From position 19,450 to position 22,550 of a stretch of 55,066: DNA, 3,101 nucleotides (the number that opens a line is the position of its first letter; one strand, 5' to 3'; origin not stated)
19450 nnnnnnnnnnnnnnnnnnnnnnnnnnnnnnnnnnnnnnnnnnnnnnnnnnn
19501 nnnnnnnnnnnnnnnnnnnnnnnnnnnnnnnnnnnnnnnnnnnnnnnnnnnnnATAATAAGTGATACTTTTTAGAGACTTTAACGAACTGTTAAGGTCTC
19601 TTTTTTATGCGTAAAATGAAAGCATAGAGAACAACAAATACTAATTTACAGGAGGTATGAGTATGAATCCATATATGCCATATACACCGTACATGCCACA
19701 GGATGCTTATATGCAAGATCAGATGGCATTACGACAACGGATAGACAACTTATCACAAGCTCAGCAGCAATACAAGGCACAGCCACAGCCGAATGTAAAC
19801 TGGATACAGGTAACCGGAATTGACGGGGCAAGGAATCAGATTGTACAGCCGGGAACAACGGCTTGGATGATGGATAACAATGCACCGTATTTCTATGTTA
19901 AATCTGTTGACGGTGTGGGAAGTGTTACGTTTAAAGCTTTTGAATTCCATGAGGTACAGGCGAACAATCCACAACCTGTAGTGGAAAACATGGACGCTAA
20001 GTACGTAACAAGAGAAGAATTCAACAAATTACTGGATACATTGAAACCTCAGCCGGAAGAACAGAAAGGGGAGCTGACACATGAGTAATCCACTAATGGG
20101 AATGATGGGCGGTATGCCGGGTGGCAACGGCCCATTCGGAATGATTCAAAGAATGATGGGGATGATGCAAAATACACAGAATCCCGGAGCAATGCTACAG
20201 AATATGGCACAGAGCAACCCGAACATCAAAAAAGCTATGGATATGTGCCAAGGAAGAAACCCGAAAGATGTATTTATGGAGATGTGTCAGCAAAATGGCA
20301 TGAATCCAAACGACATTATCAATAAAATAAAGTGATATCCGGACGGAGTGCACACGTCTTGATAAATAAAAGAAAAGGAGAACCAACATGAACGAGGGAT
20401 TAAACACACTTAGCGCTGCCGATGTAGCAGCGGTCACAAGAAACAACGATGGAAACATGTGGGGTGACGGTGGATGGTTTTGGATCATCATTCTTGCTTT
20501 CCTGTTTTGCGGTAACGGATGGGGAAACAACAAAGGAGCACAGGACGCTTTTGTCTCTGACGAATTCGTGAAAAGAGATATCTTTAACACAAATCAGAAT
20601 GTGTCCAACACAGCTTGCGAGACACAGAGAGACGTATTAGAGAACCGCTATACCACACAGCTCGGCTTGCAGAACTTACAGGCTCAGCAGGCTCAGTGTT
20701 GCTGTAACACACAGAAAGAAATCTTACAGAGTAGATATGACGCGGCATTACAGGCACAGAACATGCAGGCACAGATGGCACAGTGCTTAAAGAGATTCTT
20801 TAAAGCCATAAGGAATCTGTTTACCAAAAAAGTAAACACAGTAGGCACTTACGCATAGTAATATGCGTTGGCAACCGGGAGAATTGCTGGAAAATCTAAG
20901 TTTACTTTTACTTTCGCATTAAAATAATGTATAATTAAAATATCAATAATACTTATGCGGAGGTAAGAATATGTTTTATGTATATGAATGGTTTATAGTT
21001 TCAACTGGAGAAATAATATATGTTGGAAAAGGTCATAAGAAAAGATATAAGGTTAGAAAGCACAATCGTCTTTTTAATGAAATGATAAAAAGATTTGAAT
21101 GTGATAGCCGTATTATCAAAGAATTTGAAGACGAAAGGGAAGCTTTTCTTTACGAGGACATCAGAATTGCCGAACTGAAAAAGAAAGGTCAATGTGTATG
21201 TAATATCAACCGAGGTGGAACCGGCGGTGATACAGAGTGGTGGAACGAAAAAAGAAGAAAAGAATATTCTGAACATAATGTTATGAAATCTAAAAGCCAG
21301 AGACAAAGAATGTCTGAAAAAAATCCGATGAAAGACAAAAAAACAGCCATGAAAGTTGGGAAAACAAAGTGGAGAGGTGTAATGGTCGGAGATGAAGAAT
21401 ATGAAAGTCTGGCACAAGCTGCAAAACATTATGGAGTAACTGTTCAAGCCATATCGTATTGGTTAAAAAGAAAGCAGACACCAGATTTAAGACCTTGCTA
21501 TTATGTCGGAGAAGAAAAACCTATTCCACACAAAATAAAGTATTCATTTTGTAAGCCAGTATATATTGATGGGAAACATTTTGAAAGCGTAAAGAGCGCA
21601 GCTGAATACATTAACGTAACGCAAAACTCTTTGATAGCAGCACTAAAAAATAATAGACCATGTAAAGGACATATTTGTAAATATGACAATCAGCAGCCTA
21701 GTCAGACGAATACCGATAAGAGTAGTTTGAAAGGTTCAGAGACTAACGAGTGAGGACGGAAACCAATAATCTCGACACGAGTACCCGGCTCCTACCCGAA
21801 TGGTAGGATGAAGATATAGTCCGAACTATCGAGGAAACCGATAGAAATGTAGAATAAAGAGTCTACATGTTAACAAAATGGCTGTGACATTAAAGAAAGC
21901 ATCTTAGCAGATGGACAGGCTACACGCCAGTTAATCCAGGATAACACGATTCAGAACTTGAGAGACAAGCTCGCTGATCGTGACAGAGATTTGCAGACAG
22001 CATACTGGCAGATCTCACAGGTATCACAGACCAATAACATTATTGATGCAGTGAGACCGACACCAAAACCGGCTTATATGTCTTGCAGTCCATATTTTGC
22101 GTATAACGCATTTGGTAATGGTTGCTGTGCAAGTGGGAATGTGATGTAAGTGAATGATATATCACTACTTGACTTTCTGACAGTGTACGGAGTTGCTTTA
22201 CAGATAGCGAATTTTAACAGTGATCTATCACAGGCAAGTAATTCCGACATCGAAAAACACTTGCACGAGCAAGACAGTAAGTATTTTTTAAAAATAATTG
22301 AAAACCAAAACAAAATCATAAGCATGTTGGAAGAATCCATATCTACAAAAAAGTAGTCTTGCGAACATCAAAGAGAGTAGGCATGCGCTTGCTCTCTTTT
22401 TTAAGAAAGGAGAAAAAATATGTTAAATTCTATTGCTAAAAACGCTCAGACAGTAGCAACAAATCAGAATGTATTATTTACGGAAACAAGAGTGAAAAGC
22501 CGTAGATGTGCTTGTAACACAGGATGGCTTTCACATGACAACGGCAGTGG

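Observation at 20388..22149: Group I intron with a GIY-YIG homing endonuclease splits the Cys-triplet gene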

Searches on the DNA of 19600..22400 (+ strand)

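Call 4: search_rna_families(source=window, start=20700, end=22000, threshold=evalue, max_evalue=10, show_alignments=5)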
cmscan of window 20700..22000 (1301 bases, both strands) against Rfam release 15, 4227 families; matches with E-value up to 10: 3.
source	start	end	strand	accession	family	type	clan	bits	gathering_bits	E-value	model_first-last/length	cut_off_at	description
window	21540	21844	+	RF00028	Intron_gpI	Intron;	-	38.3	50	6.5e-08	1-253/253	no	Group I catalytic intron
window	20715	20737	+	RF02914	DUF805b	Cis-reg;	CL00115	13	35.6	2.2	1-35/35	no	DUF805b RNA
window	20700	20795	+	RF02687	RAGATH-8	Gene; sRNA;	-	10.9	86.7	4.2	67-276/276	5'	RAGATH-8 RNA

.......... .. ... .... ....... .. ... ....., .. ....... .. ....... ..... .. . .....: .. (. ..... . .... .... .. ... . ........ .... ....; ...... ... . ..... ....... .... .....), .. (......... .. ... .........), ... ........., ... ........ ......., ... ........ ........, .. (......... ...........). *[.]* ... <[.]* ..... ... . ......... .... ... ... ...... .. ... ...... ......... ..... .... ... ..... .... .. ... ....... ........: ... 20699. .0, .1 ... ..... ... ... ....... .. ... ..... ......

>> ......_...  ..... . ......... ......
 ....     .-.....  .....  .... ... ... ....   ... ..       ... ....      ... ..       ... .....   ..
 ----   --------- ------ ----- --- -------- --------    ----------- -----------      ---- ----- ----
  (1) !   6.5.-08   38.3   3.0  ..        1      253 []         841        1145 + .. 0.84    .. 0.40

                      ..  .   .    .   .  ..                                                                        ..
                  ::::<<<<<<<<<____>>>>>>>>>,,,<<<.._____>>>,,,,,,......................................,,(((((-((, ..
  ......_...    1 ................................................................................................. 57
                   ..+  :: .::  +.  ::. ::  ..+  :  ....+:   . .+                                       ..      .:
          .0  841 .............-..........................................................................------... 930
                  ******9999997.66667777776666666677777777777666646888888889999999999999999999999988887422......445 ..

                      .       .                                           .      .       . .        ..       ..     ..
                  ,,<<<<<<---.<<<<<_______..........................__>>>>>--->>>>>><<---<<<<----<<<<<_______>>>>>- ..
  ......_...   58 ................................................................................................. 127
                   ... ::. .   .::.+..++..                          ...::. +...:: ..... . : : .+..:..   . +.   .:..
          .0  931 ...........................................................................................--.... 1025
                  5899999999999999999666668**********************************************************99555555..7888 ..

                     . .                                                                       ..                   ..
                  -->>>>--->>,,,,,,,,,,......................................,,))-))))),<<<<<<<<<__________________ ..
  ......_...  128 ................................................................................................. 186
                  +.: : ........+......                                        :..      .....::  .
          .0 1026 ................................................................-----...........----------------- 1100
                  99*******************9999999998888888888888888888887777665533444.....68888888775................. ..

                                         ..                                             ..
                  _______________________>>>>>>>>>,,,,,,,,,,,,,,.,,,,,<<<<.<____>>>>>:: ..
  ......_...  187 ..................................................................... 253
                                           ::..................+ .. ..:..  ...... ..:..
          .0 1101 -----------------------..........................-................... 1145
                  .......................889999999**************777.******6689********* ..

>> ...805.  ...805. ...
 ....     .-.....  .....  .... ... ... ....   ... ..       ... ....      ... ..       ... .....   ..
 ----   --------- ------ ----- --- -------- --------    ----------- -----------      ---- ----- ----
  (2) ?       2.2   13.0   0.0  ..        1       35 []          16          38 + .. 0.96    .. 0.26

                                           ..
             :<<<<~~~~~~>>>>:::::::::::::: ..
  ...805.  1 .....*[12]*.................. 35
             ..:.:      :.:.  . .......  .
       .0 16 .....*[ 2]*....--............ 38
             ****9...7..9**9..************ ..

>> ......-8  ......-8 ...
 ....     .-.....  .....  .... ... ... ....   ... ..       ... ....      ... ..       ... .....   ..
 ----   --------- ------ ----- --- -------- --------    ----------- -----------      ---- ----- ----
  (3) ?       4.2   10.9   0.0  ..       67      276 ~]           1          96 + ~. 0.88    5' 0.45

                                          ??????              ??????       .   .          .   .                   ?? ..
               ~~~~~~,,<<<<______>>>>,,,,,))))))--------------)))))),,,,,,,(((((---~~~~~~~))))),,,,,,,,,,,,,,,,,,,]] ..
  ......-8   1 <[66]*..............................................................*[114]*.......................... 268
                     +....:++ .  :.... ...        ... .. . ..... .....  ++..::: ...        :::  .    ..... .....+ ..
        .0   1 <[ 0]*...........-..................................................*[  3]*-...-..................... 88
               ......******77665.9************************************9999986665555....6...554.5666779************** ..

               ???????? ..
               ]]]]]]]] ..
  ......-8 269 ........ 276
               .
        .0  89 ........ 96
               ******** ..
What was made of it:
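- Closest known: Rfam RF00028 Intron_gpI. Same: The 3' half of the model aligns with high posterior probability (Q, P6, R, P3', P8, S, P9; call 4).
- The window copy is below Rfam's threshold (call 4).
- Tried and rejected: The permissive search was needed to see the intron (call 4).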

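Call 6: search_dna_similar(query=window:19600-22400:+, collection=phages, mode=near, max_rows=20)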
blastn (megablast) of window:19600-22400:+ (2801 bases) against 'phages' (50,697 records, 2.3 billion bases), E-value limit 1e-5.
No match.
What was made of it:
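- Tried and rejected: Megablast of 19600-22400 against 50,697 phage records found no match (call 6), so no close isolate exists.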

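Call 26: search_dna_similar(query=window:21660-21890:+, collection=phages, mode=distant, max_rows=30, max_evalue=0.001)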
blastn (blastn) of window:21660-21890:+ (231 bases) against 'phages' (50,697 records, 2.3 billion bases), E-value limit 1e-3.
Records with a match: 12; places in all: 13; records where one place covers at least 80% of the query: 1.
Best place of each record, by identity: 80-90% 1; 60-80% 11.
By first word of the organism name: Clostridium 6; Bacillus 3; Bacteriophage 1; Proteus 1; bajarodcaudo 1.
By host as written in the record: - 4; Clostridium perfringens 4; Clostridium perfringens JCM 1290 1; chicken and sheep 1; Clostridium perfringens 012 1; Bacillus thuringiensis DSM 350 1.
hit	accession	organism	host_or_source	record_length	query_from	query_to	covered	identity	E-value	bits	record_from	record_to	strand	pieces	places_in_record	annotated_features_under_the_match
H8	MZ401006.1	Clostridium phage CPQ4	Clostridium perfringens JCM 1290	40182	1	220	95%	72.4%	6e-21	106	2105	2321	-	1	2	hypothetical protein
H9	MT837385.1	Bacteriophage sp.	human fecal samples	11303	62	187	55%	72.0%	3e-5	54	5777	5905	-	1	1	record has no annotation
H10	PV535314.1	Proteus phage vB_PMG_YP1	chicken and sheep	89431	28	122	41%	74.0%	4e-4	51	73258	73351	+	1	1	none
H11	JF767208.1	Clostridium phage phiCP13O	Clostridium perfringens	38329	146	222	33%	79.2%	2e-8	64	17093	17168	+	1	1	phage-related minor tail protein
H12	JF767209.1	Clostridium phage phiCP34O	Clostridium perfringens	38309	146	222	33%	79.2%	2e-8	64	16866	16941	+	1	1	phage-related minor tail protein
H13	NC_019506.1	Clostridium phage phiCP13O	Clostridium perfringens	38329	146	222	33%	79.2%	2e-8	64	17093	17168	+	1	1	tail length tape measure protein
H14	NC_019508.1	Clostridium phage phiCP34O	Clostridium perfringens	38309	146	222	33%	79.2%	2e-8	64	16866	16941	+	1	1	tail length tape measure protein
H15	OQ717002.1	Clostridium phage vB_CpeS-17DYC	Clostridium perfringens 012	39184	146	222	33%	79.2%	2e-8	64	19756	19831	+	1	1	tail length tape-measure protein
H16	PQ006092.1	bajarodcaudo virus 1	Chaetodipus spinatus feces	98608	150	221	31%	81.9%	2e-9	69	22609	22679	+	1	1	hypothetical protein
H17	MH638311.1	Bacillus phage OmnioDeoPrimus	Bacillus thuringiensis DSM 350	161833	150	219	30%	79.2%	4e-4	50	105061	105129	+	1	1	162: DNA polymerase II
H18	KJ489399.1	Bacillus phage Hakuna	-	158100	150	219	30%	79.2%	4e-4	50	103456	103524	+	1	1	DNA polymerase II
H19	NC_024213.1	Bacillus phage Hakuna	-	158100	150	219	30%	79.2%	4e-4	50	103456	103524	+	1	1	DNA polymerase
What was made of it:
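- Closest known: Group I introns of Herelleviridae. Same: The 3' core (P7'-P9.1) is about 79% identical to sequences inside the DNA polymerase gene of Bacillus phages Hakuna and OmnioDeoPrimus and inside the tape-measure genes of phiCP13O, phiCP34O and vB_CpeS-17DYC (call 26).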
